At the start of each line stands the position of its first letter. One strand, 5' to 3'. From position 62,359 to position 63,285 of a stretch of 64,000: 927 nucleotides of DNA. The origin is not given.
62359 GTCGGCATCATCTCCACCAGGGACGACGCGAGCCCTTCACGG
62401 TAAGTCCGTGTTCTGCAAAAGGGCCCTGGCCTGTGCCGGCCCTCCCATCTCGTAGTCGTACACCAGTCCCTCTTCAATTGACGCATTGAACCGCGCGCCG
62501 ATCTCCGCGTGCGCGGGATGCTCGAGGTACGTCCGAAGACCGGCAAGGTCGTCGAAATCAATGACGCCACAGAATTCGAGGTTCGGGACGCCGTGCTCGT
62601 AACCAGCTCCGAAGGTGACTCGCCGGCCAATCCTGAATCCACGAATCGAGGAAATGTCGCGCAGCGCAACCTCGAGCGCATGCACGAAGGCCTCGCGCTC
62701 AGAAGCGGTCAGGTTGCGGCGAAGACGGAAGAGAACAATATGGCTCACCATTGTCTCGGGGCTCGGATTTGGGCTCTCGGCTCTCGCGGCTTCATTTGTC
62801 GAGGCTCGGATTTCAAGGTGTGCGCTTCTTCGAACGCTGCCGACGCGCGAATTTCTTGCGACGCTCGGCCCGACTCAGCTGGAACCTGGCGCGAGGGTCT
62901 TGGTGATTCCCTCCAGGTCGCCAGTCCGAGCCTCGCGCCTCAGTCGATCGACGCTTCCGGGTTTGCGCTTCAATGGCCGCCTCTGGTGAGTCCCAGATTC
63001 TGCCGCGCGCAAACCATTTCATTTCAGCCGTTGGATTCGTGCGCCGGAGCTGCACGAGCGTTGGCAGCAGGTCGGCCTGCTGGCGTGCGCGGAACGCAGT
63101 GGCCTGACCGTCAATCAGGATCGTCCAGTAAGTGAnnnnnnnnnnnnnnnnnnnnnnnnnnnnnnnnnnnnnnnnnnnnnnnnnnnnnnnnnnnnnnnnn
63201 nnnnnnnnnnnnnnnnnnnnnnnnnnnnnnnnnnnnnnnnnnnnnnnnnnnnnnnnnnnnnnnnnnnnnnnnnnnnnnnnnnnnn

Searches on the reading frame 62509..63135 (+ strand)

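Call 68: search_protein_families(library=pfam, proteins=[window:62509-63135:+], max_evalue=1)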
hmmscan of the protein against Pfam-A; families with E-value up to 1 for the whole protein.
window:62509-63135:+ (208 aa): 1 family
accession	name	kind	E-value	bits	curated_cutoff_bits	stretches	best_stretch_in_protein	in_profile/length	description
PF16886.11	ATP-synt_ab_Xtn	-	0.047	13.9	25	0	11-36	48-73/88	ATPsynthase alpha/beta subunit barrel-sandwich domain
